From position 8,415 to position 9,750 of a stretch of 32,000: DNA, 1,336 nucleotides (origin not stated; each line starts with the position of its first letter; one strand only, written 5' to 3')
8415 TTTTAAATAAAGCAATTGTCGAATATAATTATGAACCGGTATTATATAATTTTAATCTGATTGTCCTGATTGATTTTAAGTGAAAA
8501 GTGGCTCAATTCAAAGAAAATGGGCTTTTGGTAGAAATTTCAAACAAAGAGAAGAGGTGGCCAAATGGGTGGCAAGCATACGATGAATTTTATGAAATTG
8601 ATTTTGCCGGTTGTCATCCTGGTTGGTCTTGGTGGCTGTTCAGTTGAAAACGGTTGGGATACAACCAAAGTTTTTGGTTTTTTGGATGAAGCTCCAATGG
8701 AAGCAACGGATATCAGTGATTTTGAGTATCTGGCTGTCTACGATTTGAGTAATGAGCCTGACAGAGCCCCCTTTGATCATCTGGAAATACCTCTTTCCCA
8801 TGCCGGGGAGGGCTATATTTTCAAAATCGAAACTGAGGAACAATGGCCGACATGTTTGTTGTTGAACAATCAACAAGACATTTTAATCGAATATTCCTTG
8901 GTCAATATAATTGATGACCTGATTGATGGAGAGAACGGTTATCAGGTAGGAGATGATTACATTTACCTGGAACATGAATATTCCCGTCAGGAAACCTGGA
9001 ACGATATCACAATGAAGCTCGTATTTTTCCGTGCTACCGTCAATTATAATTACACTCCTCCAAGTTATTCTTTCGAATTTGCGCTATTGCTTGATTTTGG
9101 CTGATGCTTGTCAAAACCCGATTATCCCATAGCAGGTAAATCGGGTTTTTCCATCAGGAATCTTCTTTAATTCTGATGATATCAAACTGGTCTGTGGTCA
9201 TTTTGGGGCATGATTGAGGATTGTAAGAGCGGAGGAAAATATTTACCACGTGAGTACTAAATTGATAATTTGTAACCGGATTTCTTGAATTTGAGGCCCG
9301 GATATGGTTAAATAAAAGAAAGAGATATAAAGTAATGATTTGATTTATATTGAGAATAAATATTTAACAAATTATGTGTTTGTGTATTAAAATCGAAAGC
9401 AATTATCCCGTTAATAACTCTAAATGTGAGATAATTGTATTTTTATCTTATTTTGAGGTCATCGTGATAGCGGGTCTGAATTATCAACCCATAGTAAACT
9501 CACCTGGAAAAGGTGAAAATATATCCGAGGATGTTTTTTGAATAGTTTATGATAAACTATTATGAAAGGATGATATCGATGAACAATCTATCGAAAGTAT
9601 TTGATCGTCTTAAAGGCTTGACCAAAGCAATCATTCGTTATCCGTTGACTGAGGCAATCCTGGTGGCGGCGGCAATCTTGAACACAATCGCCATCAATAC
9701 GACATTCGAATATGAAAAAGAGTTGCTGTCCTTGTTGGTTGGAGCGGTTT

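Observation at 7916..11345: Two small lipoproteins are free-standing copies of the C-terminal ectodomain of the adjacent 11-TM membrane protein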

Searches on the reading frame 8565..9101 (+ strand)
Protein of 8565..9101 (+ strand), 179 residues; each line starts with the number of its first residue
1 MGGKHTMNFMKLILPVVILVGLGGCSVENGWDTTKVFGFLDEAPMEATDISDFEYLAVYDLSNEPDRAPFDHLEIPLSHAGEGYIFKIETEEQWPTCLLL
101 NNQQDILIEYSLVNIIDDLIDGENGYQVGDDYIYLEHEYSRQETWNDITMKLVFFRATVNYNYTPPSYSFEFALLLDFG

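Call 3: search_protein_families(library=pfam, proteins=[window:8565-9101:+], max_evalue=1)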
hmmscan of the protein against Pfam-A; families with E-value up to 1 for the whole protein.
window:8565-9101:+ (179 aa): 1 family
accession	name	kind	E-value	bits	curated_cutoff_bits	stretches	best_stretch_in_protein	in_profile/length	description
PF06422.18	PDR_CDR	-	0.3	11.4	20.5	1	129-155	31-57/92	CDR ABC transporter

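Call 8: search_protein_families(library=ncbifam, proteins=[window:8565-9101:+], max_evalue=10)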
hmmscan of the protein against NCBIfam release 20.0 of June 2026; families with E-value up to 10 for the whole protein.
window:8565-9101:+ (179 aa): 0 families

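Call 12: find_homologous_proteins(query=window:8565-9101:+, max_evalue=0.001)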
Query window:8565-9101:+ (179 aa): 2 proteins with E <= 0.001 among 21 candidates.
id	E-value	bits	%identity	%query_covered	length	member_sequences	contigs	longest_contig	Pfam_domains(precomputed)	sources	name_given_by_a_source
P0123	1.2e-118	412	100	100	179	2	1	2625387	-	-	-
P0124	6.0e-70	253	66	100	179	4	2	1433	-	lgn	-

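Call 49: find_encoding_contigs(protein=P0124, flank=5000, max_places=4)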
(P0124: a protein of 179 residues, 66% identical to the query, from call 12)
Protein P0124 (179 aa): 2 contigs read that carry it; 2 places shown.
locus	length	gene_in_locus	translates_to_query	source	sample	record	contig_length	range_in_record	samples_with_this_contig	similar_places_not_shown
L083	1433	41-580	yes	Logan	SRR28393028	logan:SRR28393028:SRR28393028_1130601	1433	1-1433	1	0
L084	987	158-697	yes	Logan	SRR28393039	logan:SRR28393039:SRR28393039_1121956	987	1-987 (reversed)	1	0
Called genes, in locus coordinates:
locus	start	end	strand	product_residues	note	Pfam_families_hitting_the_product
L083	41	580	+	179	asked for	-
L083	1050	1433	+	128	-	?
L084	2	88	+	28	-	?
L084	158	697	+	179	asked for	-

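Call 80: search_protein_families(library=padloc, proteins=[window:8565-9101:+], max_evalue=0.01)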
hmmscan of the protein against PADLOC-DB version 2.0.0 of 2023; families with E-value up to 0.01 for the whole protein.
window:8565-9101:+ (179 aa): 0 families

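Call 81: search_protein_families(library=phrogs, proteins=[window:8565-9101:+], max_evalue=0.01)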
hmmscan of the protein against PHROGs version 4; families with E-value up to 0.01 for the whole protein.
window:8565-9101:+ (179 aa): 0 families

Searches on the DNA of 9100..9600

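Call 66: search_rna_families(source=window, start=9100, end=9600, threshold=evalue, max_evalue=1)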
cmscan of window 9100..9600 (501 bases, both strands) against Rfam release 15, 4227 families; matches with E-value up to 1: 1.
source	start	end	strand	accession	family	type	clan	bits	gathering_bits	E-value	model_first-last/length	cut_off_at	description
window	9515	9581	+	RF03036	osmY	Gene; sRNA;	-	17.6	46.9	0.14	1-72/72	no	osmY RNA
